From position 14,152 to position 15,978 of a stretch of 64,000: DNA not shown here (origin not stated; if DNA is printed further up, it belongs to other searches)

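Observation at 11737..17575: Half a Pup/UBact-proteasome locus: mpa-dop-ubact-prcB with no alpha subunit or ligase, followed by a B12-radical SAM gene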

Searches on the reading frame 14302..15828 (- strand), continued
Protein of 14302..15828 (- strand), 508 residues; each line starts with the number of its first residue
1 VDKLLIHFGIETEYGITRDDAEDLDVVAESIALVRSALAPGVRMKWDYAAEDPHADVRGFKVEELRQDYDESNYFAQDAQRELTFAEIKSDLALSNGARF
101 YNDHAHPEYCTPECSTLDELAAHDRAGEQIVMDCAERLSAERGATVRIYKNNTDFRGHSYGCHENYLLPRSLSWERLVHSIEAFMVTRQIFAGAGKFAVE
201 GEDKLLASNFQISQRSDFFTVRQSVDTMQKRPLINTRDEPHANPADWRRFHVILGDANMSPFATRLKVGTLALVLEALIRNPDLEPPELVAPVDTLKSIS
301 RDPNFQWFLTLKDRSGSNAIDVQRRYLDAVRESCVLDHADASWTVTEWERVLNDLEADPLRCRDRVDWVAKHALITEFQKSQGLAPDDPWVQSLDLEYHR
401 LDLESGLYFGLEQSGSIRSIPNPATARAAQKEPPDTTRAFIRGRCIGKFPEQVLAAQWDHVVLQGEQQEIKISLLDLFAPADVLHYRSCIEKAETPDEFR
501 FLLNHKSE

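Call 27: search_solved_structures(query=window:14302-15828:-, show_alignments=3, max_evalue=0.00001)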
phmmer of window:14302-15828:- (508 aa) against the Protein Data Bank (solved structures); distinct sequences matched with E-value up to 0.00001: 5.
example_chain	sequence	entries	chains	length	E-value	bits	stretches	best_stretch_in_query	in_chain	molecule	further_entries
5lrt_A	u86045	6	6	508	1.2e-98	334.2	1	8-464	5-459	Depupylase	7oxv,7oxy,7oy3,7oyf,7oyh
4b0r_A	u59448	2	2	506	1.2e-98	334.2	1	8-464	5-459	DEAMIDASE-DEPUPYLASE DOP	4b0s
9cku_G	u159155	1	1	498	4.3e-88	299.4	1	8-475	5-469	Pup deamidase/depupylase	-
4b0t_A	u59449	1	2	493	1.9e-61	211.5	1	88-448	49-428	PUP--PROTEIN LIGASE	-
4bjr_A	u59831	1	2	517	3.3e-61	210.7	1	89-448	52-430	PUP--PROTEIN LIGASE, PROKARYOTIC UBIQUITIN-LIKE PROTEIN PUP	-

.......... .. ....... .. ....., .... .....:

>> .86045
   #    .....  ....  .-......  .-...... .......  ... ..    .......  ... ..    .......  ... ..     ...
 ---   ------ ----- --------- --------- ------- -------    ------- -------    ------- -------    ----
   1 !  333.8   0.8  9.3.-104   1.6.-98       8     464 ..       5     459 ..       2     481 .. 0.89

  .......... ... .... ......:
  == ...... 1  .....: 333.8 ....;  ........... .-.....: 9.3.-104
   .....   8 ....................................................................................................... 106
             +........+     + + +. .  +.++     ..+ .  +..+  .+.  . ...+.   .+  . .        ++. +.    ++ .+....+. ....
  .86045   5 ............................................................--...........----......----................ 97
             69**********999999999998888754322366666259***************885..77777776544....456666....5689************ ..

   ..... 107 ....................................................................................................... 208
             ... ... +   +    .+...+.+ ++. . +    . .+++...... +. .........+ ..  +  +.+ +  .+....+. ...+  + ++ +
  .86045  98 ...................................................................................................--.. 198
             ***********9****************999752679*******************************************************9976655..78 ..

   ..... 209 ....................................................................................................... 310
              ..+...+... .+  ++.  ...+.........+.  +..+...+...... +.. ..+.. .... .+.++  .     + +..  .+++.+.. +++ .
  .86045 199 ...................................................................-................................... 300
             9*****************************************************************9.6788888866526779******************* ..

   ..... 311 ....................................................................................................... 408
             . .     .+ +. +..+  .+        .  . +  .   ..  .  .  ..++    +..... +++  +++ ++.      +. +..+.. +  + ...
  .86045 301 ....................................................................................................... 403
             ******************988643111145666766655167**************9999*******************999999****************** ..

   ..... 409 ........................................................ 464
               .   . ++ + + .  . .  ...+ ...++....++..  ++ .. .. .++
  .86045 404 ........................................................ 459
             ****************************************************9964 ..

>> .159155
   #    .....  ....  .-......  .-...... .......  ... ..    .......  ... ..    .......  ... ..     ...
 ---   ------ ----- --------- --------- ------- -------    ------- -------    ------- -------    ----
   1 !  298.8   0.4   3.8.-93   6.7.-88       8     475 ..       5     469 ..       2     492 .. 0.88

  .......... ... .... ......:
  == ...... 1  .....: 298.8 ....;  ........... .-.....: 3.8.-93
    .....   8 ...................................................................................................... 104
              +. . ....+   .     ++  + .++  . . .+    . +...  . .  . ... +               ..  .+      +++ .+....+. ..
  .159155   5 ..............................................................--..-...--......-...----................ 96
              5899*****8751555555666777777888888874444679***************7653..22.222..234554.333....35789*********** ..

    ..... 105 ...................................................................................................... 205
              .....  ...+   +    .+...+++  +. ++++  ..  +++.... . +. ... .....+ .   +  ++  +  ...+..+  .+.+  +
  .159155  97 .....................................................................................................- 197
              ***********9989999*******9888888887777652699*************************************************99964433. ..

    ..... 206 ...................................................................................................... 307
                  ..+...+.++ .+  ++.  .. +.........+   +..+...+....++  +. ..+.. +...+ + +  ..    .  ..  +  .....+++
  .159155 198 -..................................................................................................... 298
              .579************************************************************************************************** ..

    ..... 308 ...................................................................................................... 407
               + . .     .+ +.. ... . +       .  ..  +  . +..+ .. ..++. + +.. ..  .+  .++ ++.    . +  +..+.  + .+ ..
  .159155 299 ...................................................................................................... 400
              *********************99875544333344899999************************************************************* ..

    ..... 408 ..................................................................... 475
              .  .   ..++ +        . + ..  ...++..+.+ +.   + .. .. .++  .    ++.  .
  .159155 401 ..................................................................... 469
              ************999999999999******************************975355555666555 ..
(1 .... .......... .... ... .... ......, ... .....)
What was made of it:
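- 14302..15828 (-): dop: Dop-type member of the Pup-ligase family (deamidase/depupylase type), 508 aa. PafA (4B0T) aligns only from residue 88, 211 bits (call 27).
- On Dop (Pup/UBact deamidase-depupylase) as opposed to PafA: The protein aligns over its full length to Dop 4B0R (call 27).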

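Call 28: search_protein_representatives(protein=window:14302-15828:-)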
Query: 508 residues. Proteins with E-value up to 0.001 (for the whole library): 5531; up to 1e-10: 3827; up to 1e-30: 1080. The best 150 are listed.
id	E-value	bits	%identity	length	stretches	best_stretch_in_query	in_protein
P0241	1.3e-211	720.1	64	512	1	3-503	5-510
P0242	8.9e-154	529.3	62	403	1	6-394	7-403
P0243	4.0e-138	477.7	45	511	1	8-500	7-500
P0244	6.1e-130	450.7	73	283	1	6-281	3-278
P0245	9.0e-130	450.1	46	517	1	8-500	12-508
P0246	2.6e-122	425.5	47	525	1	7-467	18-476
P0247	6.3e-122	424.3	45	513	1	8-468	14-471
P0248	5.3e-115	401.4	61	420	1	6-303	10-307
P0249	3.8e-108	378.8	53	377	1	132-499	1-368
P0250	5.9e-102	358.4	44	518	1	8-475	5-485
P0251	7.6e-102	358.0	52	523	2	27-356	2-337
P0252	3.3e-100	352.6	40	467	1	8-470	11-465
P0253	3.7e-98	345.9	47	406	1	98-484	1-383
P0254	6.2e-98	345.1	41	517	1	8-472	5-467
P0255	4.4e-95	335.7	62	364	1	137-395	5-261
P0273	8.3e-85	301.8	43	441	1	93-465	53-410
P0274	4.8e-83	296.0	40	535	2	91-475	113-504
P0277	8.5e-82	291.9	44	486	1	85-465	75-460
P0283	1.7e-79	284.3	43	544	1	91-464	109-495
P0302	1.1e-75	271.7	43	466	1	88-470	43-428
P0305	2.0e-75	270.8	42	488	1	94-475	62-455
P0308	1.5e-74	267.9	40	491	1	88-464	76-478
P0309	1.6e-74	267.9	41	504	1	90-463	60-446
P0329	1.2e-70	255.1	41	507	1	90-450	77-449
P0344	1.6e-68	248.1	44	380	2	89-302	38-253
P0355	4.1e-66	240.1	42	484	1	92-463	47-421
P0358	5.3e-66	239.8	38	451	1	89-469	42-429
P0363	8.4e-66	239.1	39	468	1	82-451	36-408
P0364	8.8e-66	239.0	42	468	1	89-448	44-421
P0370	2.2e-65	237.7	44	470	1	90-445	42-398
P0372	2.4e-65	237.6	35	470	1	90-464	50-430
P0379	2.7e-64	234.2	38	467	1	89-457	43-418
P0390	5.9e-63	229.7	37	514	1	8-449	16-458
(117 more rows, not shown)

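Call 29: list_cluster_members(proteins=[P0273, P0277, P0283, P0302, P0305, P0308, P0309, P0274, P0243, P0245])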
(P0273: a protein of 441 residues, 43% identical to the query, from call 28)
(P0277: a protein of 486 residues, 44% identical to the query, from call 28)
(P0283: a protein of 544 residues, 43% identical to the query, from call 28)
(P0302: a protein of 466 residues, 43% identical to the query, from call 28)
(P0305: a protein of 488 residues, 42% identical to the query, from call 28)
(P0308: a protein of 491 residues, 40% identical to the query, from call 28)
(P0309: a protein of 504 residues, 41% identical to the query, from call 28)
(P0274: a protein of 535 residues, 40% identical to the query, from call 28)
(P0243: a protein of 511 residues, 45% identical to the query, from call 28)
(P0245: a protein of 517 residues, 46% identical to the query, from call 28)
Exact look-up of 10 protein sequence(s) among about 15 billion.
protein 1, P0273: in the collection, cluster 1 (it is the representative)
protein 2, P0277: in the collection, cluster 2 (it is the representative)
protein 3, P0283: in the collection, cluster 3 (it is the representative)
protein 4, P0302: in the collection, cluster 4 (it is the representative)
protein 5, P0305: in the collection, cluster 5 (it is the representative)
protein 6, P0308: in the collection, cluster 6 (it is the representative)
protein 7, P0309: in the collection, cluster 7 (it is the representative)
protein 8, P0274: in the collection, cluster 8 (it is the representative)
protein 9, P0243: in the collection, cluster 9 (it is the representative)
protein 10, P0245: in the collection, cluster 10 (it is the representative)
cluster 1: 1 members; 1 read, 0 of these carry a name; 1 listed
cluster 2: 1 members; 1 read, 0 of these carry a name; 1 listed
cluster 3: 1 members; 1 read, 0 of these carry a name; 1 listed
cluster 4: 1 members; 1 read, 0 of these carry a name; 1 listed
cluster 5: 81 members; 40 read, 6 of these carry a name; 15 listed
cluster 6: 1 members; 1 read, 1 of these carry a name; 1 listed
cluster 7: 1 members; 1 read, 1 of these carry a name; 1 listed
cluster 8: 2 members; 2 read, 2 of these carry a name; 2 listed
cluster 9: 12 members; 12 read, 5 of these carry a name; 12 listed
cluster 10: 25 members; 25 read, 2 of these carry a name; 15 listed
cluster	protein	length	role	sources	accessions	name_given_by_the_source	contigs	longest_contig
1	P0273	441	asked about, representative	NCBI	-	-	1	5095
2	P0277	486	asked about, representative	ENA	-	-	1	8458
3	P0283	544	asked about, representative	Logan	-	-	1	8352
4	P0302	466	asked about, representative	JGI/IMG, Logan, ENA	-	-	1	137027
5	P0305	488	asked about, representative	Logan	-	-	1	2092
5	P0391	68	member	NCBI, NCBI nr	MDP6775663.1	MAG: hypothetical protein QGI83_02740, partial [Candidatus Latescibacteria bacterium] | hypothetical protein [Candidatus Latescibacterota bacterium]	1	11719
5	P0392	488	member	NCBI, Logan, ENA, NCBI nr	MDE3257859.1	MAG: proteasome accessory factor PafA2 family protein [Gemmatimonadota bacterium] | proteasome accessory factor PafA2 family protein [Gemmatimonadota bacterium]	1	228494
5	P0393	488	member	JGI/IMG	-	proteasome accessory factor A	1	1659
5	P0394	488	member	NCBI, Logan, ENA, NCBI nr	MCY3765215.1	MAG: proteasome accessory factor PafA2 family protein [Gemmatimonadetes bacterium] | proteasome accessory factor PafA2 family protein [Gemmatimonadota bacterium]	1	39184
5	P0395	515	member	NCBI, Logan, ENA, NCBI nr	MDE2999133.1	MAG: proteasome accessory factor PafA2 family protein [Gemmatimonadota bacterium] | proteasome accessory factor PafA2 family protein [Gemmatimonadota bacterium]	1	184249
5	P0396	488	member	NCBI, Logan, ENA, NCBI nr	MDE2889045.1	MAG: proteasome accessory factor PafA2 family protein [Gemmatimonadota bacterium] | proteasome accessory factor PafA2 family protein [Gemmatimonadota bacterium]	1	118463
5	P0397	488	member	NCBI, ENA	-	-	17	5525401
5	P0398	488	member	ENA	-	-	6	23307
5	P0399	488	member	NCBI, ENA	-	-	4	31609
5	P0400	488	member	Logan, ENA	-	-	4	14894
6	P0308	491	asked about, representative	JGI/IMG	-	proteasome accessory factor A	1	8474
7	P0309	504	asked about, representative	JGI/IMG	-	Pup amidohydrolase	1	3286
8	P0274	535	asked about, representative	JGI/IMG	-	proteasome accessory factor PafA2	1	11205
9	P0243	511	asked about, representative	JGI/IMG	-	proteasome accessory factor A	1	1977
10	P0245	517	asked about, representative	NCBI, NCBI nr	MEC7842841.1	MAG: proteasome accessory factor PafA2 family protein [Candidatus Latescibacterota ... | proteasome accessory factor PafA2 family protein [Candidatus Latescibacterota bacterium]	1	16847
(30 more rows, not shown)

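Call 36: list_cluster_members(proteins=[P0344, P0355, P0358, P0363, P0364, P0370, P0372, P0379, P0390, P0329])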
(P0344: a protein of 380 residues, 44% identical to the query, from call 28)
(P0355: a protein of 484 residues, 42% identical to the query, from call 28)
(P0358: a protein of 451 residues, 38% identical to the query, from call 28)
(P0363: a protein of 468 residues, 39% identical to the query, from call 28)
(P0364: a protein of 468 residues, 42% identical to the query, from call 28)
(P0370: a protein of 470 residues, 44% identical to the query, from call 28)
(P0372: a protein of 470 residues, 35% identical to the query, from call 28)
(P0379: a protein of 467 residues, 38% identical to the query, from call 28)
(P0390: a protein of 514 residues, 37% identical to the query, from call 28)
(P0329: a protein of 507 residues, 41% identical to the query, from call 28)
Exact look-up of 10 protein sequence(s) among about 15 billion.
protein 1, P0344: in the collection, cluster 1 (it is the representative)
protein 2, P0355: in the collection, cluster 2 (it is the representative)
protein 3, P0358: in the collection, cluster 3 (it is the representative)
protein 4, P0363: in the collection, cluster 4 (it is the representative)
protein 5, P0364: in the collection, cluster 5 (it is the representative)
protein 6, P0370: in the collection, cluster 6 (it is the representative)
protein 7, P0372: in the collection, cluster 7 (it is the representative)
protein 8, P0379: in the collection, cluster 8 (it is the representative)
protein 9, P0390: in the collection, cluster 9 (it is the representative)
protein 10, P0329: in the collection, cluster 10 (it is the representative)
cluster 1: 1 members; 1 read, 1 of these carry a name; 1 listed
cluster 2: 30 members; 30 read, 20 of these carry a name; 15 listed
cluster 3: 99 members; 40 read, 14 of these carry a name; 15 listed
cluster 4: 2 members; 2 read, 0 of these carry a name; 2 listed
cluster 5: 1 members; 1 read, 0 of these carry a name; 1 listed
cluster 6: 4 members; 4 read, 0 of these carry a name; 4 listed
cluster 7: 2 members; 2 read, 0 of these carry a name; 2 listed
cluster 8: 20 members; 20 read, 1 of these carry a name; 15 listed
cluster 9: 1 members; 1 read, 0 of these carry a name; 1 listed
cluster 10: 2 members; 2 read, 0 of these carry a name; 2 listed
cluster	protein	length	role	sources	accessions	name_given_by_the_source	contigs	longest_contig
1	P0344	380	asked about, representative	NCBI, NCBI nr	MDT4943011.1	MAG: proteasome accessory factor, partial [Pseudonocardiales bacterium] | proteasome accessory factor [Pseudonocardiales bacterium]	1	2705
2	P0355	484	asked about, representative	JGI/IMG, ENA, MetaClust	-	\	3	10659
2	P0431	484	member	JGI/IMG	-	proteasome accessory factor A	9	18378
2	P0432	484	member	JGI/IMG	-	proteasome accessory factor A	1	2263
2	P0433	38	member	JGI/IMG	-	hypothetical protein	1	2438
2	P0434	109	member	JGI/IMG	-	hypothetical protein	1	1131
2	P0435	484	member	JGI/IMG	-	proteasome accessory factor A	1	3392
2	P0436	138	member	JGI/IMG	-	proteasome accessory factor A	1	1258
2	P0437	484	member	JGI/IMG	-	proteasome accessory factor A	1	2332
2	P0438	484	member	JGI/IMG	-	proteasome accessory factor A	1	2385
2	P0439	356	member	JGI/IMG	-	proteasome accessory factor A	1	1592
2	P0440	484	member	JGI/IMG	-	proteasome accessory factor A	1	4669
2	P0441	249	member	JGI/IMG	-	proteasome accessory factor A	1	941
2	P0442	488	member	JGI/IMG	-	proteasome accessory factor A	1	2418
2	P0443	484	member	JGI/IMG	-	proteasome accessory factor A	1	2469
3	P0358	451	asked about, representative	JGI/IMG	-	-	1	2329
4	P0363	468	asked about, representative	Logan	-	-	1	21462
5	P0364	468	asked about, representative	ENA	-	-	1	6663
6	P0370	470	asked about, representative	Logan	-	-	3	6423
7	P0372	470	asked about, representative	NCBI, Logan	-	-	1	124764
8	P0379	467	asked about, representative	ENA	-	-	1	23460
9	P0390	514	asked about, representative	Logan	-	-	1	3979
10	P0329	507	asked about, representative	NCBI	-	-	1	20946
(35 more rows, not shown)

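Call 38: find_related_loci(query=A1, collection=metagenome_contigs, flank=10000)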
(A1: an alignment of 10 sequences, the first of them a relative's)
Query A1 (511 aa) in metagenome_contigs; peptide patterns used: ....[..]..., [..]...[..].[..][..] (x = any residue, [..] = any of these).
600 stretches matched a pattern (row limit reached: there are more); 456 encode a relative of the query (tblastn E <= 1e-3); the best 80 are kept; 80 distinct loci.
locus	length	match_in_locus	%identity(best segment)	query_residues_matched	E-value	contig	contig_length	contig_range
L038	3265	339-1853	87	1-505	0e+0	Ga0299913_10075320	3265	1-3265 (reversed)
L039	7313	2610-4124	84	1-505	0e+0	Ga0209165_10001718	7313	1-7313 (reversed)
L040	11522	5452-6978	83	1-509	0e+0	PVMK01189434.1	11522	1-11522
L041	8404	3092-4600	82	1-503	0e+0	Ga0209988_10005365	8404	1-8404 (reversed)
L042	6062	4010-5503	68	4-501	0e+0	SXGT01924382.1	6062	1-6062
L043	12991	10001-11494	66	4-501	0e+0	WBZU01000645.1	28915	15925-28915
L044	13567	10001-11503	67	4-504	0e+0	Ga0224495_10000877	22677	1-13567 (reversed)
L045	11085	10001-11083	93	1-361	0e+0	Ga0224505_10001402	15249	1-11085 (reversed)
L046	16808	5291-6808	66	4-501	0e+0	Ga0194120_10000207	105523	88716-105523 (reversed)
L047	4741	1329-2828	68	2-501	0e+0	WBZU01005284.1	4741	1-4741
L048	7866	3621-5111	67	4-500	0e+0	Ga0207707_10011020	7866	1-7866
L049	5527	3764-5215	69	3-486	0e+0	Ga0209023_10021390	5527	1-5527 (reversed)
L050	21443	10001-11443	71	3-483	0e+0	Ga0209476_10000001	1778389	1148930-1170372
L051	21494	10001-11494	66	4-501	0e+0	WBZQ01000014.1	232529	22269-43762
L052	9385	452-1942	66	4-500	0e+0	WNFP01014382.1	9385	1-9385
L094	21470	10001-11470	57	5-487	6e-174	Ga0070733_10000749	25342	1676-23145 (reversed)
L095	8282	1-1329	60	21-463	2e-173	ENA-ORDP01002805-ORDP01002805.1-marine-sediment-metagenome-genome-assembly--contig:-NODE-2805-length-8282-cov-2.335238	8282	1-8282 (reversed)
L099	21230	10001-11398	52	6-474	6e-159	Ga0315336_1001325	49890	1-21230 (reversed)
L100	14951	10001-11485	50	4-498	3e-158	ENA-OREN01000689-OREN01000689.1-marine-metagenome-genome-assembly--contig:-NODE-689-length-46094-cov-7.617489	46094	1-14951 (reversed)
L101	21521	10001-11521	48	5-508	1e-157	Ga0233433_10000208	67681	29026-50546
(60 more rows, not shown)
